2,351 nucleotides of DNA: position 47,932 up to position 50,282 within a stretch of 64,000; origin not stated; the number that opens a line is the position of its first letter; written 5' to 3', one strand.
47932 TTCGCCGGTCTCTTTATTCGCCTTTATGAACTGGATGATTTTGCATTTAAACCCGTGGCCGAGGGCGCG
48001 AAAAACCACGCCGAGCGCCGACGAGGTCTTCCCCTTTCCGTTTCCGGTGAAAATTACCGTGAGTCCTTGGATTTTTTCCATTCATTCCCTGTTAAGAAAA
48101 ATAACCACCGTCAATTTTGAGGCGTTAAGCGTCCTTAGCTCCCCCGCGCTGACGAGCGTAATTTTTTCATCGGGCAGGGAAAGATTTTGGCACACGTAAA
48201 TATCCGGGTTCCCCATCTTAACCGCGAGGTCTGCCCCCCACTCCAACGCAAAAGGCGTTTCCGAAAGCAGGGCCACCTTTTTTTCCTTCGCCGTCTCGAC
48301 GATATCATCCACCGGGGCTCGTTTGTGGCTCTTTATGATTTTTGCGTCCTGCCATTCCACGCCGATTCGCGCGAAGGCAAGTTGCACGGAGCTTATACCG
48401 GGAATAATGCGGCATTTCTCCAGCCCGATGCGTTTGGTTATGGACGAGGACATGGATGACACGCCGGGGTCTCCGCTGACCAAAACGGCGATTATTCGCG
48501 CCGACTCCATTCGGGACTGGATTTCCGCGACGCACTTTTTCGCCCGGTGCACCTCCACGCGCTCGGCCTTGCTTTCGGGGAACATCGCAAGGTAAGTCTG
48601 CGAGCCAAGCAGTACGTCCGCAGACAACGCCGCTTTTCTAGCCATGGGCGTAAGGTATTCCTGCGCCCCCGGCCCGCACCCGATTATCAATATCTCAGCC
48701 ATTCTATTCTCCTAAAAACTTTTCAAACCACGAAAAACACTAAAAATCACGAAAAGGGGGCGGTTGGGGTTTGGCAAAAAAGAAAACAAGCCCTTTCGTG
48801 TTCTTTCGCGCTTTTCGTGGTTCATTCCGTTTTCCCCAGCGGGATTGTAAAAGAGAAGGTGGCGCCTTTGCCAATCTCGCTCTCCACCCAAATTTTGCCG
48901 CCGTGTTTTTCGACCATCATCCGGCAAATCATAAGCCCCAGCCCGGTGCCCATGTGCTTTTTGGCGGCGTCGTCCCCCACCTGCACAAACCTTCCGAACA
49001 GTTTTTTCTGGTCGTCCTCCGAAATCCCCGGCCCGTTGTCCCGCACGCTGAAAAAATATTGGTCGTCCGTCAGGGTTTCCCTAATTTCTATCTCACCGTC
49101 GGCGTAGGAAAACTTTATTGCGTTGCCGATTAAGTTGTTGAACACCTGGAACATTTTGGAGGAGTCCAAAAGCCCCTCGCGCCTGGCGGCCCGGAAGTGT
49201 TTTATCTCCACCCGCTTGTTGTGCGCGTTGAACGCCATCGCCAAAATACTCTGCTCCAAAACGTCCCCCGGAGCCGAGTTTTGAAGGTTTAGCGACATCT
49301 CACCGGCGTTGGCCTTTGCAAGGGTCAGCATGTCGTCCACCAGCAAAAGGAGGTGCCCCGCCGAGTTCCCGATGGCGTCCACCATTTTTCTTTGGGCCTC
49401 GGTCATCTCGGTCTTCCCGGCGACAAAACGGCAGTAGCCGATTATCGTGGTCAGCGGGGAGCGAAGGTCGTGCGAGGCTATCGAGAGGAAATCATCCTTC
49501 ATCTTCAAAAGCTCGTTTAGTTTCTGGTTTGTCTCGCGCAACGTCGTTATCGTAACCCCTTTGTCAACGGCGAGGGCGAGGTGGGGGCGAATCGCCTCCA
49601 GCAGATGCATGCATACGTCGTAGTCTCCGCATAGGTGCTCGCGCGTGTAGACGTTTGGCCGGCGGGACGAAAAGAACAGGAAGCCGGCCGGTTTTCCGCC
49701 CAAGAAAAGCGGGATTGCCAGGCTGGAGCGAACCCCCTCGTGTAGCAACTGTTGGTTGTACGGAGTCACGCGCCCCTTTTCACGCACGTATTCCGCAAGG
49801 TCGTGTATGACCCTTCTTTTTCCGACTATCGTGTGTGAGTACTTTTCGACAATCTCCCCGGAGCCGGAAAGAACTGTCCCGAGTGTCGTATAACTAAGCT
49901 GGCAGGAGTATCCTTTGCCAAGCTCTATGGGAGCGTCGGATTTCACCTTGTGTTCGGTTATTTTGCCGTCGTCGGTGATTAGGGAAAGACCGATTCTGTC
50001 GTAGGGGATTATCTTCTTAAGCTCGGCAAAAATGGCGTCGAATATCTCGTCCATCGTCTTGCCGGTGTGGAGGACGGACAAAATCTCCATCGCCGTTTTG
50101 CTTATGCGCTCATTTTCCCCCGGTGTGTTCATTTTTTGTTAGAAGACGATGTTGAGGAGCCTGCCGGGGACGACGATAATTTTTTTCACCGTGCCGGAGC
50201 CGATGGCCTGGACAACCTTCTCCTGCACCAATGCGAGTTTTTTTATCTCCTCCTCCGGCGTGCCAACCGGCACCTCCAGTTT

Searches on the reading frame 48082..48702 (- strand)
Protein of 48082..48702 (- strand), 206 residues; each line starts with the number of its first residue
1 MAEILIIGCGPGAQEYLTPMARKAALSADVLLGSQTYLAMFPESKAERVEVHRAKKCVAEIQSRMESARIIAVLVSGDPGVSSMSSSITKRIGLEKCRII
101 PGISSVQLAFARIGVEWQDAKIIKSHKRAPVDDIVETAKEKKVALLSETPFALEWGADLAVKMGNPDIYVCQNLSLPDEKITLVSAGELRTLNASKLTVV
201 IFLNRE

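Call 73: search_protein_families(library=pfam, proteins=[window:48082-48702:-], max_evalue=0.001)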
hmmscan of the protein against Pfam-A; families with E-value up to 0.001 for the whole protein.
window:48082-48702:- (206 aa): 1 family
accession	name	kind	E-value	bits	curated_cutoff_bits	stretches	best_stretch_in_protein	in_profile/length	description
PF00590.25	TP_methylase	-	3.1e-26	93.1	27.8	1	4-189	2-211/212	Tetrapyrrole (Corrin/Porphyrin) Methylases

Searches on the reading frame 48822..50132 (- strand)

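Call 54: search_protein_families(library=pfam, proteins=[window:48822-50132:-], max_evalue=0.00001)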
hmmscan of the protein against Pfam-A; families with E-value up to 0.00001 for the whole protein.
window:48822-50132:- (436 aa): 4 families
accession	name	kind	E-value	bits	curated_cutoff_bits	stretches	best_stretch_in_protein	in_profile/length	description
PF02518.31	HATPase_c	-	5.7e-32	110.9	26.4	1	323-433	2-110/111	Histidine kinase-, DNA gyrase B-, and HSP90-like ATPase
PF00512.31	HisKA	-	3.3e-14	53.1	26.9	1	211-277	1-66/66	His Kinase A (phospho-acceptor) domain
PF13185.12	GAF_2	-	1.3e-08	35.5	28.6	1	25-167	2-121/136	GAF domain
PF01590.32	GAF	-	4.6e-08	34.1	22.4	1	27-167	2-119/133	GAF domain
